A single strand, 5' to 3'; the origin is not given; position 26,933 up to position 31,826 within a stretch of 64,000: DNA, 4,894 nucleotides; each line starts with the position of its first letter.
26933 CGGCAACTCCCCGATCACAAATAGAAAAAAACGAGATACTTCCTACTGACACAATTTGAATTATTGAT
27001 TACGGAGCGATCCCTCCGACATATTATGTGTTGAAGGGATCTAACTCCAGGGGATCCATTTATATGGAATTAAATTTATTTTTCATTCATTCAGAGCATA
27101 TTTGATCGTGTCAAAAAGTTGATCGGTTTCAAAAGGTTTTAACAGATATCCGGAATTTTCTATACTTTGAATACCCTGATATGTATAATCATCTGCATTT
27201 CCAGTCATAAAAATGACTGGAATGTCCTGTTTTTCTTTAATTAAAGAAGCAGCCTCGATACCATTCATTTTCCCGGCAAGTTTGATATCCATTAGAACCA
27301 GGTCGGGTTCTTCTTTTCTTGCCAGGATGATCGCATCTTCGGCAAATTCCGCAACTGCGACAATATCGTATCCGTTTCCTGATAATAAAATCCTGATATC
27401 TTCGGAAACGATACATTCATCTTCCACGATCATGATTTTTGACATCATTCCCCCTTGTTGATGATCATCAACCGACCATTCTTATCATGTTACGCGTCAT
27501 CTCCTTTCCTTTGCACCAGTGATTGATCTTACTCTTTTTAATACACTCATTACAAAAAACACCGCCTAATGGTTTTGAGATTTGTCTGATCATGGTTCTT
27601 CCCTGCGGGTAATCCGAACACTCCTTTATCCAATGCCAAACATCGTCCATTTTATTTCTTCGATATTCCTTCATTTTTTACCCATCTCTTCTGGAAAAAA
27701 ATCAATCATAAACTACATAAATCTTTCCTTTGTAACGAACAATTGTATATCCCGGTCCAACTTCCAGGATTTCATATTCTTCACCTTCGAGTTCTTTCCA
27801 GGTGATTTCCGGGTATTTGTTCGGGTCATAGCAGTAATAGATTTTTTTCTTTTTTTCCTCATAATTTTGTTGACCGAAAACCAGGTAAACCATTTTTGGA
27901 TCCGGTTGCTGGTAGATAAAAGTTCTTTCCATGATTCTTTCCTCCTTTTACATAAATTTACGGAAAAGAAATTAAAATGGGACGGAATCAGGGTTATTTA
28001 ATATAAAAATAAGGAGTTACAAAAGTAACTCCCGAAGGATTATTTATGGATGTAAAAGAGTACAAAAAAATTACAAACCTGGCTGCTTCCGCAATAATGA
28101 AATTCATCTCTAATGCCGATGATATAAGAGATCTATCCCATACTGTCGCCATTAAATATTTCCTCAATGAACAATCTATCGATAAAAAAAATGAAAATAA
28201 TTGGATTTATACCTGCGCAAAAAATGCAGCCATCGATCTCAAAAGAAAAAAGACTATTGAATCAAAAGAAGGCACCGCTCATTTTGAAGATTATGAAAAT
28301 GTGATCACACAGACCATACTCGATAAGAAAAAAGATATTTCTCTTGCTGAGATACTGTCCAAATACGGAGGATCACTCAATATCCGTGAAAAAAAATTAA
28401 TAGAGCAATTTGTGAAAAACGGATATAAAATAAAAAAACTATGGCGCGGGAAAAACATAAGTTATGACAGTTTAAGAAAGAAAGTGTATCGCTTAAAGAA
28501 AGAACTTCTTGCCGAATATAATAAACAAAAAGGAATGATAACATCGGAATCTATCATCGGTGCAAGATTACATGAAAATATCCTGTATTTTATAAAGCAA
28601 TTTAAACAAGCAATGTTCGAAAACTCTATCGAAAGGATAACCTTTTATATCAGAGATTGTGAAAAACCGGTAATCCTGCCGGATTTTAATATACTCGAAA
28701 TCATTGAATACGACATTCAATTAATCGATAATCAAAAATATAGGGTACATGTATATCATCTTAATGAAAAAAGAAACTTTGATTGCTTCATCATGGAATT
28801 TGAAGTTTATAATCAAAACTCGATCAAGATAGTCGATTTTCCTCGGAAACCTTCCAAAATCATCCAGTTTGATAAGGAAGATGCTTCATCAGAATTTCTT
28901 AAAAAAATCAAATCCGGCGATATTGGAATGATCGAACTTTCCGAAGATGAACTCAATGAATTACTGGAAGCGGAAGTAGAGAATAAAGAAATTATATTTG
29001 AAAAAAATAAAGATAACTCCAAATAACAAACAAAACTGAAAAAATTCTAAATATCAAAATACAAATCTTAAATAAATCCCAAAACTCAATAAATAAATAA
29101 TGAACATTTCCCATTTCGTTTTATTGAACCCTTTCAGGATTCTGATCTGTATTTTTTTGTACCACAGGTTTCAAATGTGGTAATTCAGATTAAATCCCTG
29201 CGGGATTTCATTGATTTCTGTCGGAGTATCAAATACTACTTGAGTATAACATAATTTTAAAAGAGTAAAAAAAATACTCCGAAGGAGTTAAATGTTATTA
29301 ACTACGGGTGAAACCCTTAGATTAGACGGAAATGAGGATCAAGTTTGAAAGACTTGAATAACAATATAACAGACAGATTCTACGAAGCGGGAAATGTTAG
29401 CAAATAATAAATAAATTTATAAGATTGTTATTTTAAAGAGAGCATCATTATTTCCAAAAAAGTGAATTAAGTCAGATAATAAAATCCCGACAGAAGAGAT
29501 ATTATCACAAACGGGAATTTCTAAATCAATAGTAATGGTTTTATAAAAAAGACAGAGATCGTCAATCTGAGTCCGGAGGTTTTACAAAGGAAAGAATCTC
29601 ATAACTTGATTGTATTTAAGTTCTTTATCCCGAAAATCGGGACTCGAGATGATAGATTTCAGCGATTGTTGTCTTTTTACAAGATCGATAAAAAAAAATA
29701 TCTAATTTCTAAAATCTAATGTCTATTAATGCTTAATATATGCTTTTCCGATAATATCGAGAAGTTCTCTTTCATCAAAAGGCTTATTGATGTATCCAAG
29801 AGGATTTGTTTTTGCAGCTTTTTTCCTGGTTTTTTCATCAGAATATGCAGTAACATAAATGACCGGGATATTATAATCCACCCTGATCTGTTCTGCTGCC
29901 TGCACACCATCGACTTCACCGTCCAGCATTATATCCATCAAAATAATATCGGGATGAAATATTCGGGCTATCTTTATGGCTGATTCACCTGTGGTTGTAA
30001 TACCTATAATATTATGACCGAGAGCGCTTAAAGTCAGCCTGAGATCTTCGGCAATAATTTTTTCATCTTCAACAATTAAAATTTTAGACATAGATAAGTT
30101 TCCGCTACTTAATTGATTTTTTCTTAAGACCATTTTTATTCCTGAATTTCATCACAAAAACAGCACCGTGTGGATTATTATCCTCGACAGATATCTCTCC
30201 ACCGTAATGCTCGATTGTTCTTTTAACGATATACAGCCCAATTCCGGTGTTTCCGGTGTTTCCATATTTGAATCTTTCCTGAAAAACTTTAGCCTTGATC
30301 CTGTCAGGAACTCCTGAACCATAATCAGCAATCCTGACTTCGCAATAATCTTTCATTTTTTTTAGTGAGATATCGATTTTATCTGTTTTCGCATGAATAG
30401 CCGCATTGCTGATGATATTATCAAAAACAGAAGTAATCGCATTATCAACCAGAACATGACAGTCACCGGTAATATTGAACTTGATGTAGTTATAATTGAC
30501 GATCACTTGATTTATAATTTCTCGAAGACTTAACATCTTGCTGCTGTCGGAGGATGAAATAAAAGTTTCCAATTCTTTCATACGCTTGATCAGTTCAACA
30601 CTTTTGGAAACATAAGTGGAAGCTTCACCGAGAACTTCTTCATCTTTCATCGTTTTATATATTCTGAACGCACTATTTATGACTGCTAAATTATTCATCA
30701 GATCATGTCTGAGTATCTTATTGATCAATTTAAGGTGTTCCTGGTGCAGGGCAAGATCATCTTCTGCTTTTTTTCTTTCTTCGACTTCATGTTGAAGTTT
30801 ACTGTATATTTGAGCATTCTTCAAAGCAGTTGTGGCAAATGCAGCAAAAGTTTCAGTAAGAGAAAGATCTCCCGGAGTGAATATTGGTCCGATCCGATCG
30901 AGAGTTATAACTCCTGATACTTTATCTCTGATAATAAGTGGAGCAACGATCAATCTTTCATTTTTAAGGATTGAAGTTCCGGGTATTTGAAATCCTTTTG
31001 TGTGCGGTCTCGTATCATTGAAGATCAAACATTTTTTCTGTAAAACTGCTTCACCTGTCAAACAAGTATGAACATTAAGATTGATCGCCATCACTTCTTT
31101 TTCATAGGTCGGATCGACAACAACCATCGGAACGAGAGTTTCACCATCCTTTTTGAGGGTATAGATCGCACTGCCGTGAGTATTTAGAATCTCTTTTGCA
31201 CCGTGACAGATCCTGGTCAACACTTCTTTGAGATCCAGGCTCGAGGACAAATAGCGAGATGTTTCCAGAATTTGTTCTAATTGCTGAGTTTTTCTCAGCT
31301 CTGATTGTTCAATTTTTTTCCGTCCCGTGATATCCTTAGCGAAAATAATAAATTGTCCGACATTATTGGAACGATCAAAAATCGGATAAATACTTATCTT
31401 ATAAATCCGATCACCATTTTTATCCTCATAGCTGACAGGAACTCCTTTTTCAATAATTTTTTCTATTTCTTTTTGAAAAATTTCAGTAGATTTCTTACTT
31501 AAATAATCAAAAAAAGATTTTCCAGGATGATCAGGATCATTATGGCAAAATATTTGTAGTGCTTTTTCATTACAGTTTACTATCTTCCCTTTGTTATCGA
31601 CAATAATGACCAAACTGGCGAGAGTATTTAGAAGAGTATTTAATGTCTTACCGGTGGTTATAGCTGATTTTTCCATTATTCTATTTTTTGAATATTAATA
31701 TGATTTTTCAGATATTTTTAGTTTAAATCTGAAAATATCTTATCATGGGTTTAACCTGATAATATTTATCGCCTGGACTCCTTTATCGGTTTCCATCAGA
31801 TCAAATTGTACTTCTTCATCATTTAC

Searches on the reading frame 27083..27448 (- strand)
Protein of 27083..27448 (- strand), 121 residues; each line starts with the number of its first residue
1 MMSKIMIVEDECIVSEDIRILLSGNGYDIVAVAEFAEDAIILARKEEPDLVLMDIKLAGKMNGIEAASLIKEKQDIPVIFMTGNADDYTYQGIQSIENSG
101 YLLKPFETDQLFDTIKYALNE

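Call 4: search_protein_families(library=pfam, proteins=[window:27083-27448:-], max_evalue=1)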
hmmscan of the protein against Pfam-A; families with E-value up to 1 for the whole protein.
window:27083-27448:- (121 aa): 3 families
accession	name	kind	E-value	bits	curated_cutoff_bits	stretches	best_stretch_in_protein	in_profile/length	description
PF00072.30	Response_reg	-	4e-22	78.9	30.2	1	5-115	1-110/111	Response regulator receiver domain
PF20274.4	cREC_REC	-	0.039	15.1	27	1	17-77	7-63/88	Cyclic-phosphate processing Receiver domain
PF06490.17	FleQ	-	0.14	12.9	22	1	4-118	1-106/108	Flagellar regulatory protein FleQ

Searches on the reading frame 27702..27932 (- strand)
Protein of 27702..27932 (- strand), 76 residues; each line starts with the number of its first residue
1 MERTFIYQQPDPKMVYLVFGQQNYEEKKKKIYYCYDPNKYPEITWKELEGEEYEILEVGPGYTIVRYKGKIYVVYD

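Call 4: search_protein_families(library=pfam, proteins=[window:27702-27932:-], max_evalue=1)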
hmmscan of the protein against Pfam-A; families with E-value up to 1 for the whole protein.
window:27702-27932:- (76 aa): 0 families

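Call 47: predict_structure(alignment_id=A7)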
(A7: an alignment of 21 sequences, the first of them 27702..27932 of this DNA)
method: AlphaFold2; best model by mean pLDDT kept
length: 76 residues; sequences in the alignment: 21
mean_pLDDT: 73.3   pTM: 0.47
mean pLDDT of the five models: 73.3, 71.1, 69.8, 68.8, 67.8
residues with pLDDT >= 90: 25; 70-90: 17; 50-70: 25; < 50: 9
segments of 3 or more residues with pLDDT < 50: none
pLDDT, mean of each block of 10 residues (from residue 1): 53 53 52 73 92 90 91 90
secondary structure, 60 per line:
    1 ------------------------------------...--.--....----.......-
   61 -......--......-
elements in order: H45-48 E53-59 E62-67 E70-75

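Call 50: fold_search(model_id=the predicted structure, library=pdb)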
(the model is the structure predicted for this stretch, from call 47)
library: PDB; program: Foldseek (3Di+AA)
matches with E <= 10: 878; with E <= 0.001: 0
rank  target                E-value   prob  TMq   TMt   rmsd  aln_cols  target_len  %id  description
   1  5oea_B                2.4e-01  0.60  0.30  0.07   5.9        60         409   13  Structure of large terminase from the thermophilic bacteriophage D6E in complex with ATP-gamma-S (Crystal form 3) (released 2017-10-11)
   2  5oee_B                3.3e-01  0.54  0.30  0.07   5.9        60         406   13  Structure of large terminase from the thermophilic bacteriophage D6E (Crystal form 3) (released 2017-10-11)
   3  4nb0_B                4.3e-01  0.91  0.39  0.25   2.5        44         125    7  Crystal Structure of FosB from Staphylococcus aureus with BS-Cys9 disulfide at 1.62 Angstrom Resolution (released 2014-02-26)
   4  5m7h                  4.5e-01  0.63  0.31  0.07   2.6        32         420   19  Crystal structure of Bacillus subtilis EngA in complex with phosphate ion and GMPPNP (released 2017-12-20)
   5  5oee_C                4.5e-01  0.38  0.29  0.07   6.1        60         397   13  Structure of large terminase from the thermophilic bacteriophage D6E (Crystal form 3) (released 2017-10-11)
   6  5oea_A                4.9e-01  0.38  0.30  0.07   6.0        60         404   13  Structure of large terminase from the thermophilic bacteriophage D6E in complex with ATP-gamma-S (Crystal form 3) (released 2017-10-11)
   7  4u2k_B                4.9e-01  0.30  0.27  0.12   4.4        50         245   20  X-ray structure uridine phosphorylase from Vibrio cholerae in complex with anticancer compound at 2.13 A resolution (released 2015-07-29)
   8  8a1q_A                5.2e-01  0.90  0.30  0.39   0.6        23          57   30  HIV-1 Integrase Catalytic Core Domain and C-Terminal Domain in Complex with Allosteric Integrase Inhibitor STP0404 (Pi (released 2023-02-01)
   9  5oe9_C                5.2e-01  0.38  0.30  0.07   6.0        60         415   13  Structure of large terminase from the thermophilic bacteriophage D6E in complex with sulfate (Crystal form 2) (released 2017-10-11)
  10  5oeb_C                5.5e-01  0.38  0.30  0.08   5.9        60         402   13  Structure of large terminase from the thermophilic bacteriophage D6E in complex with ADP (Crystal form 3) (released 2017-10-11)
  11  5oeb_F                5.5e-01  0.38  0.30  0.08   5.9        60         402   13  Structure of large terminase from the thermophilic bacteriophage D6E in complex with ADP (Crystal form 3) (released 2017-10-11)
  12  5oeb_A                5.5e-01  0.38  0.30  0.07   5.9        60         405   13  Structure of large terminase from the thermophilic bacteriophage D6E in complex with ADP (Crystal form 3) (released 2017-10-11)
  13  3enz_B                5.5e-01  0.16  0.25  0.11   5.0        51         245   14  Arsenolytic structure of Plasmodium falciparum purine nucleoside phosphorylase with hypoxanthine, ribose and arsenate  (released 2009-08-04)
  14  8a1q_C                6.3e-01  0.89  0.30  0.39   0.5        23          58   30  HIV-1 Integrase Catalytic Core Domain and C-Terminal Domain in Complex with Allosteric Integrase Inhibitor STP0404 (Pi (released 2023-02-01)
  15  8cbu_C                6.3e-01  0.85  0.29  0.44   0.7        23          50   30  HIV-1 Integrase Catalytic Core Domain and C-Terminal Domain in Complex with Allosteric Integrase Inhibitor MUT884 (released 2023-06-07)
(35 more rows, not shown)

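Call 63: search_protein_families(library=ncbifam, proteins=[window:27702-27932:-], max_evalue=0.1)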
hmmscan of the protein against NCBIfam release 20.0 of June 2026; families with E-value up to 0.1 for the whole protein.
window:27702-27932:- (76 aa): 1 family
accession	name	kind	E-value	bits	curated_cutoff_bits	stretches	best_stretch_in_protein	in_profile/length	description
NF002640.0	PRK02308.1-4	equivalog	0.02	13.8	456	1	7-54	243-290/308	UV DNA damage repair endonuclease UvsE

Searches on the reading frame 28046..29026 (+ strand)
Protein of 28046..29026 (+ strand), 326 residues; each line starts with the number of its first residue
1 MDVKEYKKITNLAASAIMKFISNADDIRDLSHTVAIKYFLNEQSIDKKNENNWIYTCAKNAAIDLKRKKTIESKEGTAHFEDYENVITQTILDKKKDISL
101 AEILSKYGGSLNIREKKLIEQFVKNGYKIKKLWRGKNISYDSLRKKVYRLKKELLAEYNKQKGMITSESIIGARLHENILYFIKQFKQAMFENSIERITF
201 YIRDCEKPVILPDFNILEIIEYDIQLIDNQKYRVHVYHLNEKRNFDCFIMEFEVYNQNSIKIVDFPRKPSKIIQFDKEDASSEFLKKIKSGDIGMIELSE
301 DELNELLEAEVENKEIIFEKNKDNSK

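Call 4: search_protein_families(library=pfam, proteins=[window:28046-29026:+], max_evalue=1)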
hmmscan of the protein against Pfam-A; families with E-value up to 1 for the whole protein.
window:28046-29026:+ (326 aa): 4 families
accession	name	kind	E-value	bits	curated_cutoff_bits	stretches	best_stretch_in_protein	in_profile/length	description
PF04542.20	Sigma70_r2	-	0.00058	20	24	1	11-69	7-68/71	Sigma-70 region 2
PF18309.7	PAZ_3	-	0.09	13.8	27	1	121-173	12-64/88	Argonaute PAZ domain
PF08032.17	SpoU_sub_bind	-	0.34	11.7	22.8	0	275-310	25-61/76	RNA 2'-O ribose methyltransferase substrate binding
PF09862.15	DUF2089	-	0.36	11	33.4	1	115-154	5-44/47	Domain of unknown function (DUF2089)-HTH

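Call 63: search_protein_families(library=ncbifam, proteins=[window:28046-29026:+], max_evalue=0.1)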
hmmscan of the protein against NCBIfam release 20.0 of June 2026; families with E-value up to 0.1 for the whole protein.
window:28046-29026:+ (326 aa): 12 families
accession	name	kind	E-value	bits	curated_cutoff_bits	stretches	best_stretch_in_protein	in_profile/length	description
NF007215.0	PRK09637.1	equivalog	2.9e-06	27.4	212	1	16-154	17-150/181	RNA polymerase sigma factor SigZ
TIGR02959.1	SigZ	equivalog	4.8e-05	23.3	168.65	1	17-75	12-71/170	RNA polymerase sigma factor SigZ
TIGR02937.1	sigma70-ECF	superfamily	0.00015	21.5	42.9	1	8-155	9-162/165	sigma-70 family RNA polymerase sigma factor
TIGR02985.1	Sig70_bacteroi1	subfamily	0.00051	20.3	126.4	1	6-149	7-153/162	RNA polymerase sigma-70 factor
NF058625.1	sigma_PG0214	equivalog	0.00058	19.6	130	1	17-162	21-165/170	GFO_1088 family ECF-type sigma factor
NF007220.0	PRK09639.1-5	equivalog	0.0019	18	260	1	18-82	21-85/181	RNA polymerase sigma factor SigX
NF008890.0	PRK11924.1-3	equivalog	0.0019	17.6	284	1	45-120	86-163/205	RNA polymerase sigma factor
NF007224.0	PRK09642.1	equivalog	0.0024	17.8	212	1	16-154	11-150/160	RNA polymerase sigma factor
TIGR02950.1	SigM_subfam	subfamily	0.021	14.6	147.95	1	28-156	28-156/159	RNA polymerase sigma factor, SigM family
TIGR02989.1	Sig-70_gvs1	subfamily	0.033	14.1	124.55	1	17-154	18-154/158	RNA polymerase sigma-70 factor, Rhodopirellula/Verrucomicrobium family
NF005448.0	PRK07037.1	equivalog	0.05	13.1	190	1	18-77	30-89/186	RNA polymerase factor sigma-70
NF009166.1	PRK12513.1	equivalog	0.056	13.1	206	0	51-79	74-102/193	RNA polymerase sigma factor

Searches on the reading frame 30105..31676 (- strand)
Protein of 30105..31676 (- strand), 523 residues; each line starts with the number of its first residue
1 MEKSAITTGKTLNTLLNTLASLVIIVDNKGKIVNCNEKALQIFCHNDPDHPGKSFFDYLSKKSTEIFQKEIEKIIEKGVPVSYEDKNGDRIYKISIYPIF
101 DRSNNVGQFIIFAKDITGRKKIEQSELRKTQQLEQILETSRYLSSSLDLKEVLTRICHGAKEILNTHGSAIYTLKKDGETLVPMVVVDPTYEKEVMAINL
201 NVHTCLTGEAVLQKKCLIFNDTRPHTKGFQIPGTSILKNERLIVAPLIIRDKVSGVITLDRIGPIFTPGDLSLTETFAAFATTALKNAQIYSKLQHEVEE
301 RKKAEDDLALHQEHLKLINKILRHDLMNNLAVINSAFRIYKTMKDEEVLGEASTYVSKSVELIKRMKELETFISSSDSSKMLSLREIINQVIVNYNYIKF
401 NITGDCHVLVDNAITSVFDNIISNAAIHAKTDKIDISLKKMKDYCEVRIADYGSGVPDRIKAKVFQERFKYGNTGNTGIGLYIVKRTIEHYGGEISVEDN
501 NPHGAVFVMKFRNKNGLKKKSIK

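Call 62: search_protein_families(library=pfam, proteins=[window:30105-31676:-], max_evalue=0.01)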
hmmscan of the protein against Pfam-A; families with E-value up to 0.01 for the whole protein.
window:30105-31676:- (523 aa): 12 families
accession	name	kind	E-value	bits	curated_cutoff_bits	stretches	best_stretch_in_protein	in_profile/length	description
PF02518.31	HATPase_c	-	7.2e-19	68.7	26.4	1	413-512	5-108/111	Histidine kinase-, DNA gyrase B-, and HSP90-like ATPase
PF13426.13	PAS_9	-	5.3e-12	46.4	27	1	23-117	4-102/103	PAS domain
PF13185.12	GAF_2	-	6.9e-12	46.2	28.6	1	147-285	2-135/136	GAF domain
PF08448.16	PAS_4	-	6.9e-11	42.8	23.1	1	17-120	2-109/110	PAS fold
PF13492.12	GAF_3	-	8.8e-11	42.8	27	1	148-287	1-129/129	GAF domain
PF01590.32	GAF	-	1.5e-09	39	22.4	1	148-285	1-133/133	GAF domain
PF00989.32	PAS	-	5.6e-08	33.2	22.6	1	13-116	4-113/113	PAS fold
PF14501.12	HATPase_c_5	-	2.9e-06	27.6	22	1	413-502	5-93/102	GHKL domain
PF13581.12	HATPase_c_2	-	2.4e-05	24.8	27.4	1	421-509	39-125/127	Histidine kinase-like ATPase domain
PF13188.13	PAS_8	-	6e-05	23.2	21.8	1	12-59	3-50/65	PAS domain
PF24820.1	Diguanyl_cycl_sensor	-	0.00035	20.9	28.1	1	15-71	1-57/109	Diguanylate cyclase-like sensor domain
PF14689.11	SPOB_a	-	0.0026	17.8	28.1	1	313-360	7-57/62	Sensor_kinase_SpoOB-type, alpha-helical domain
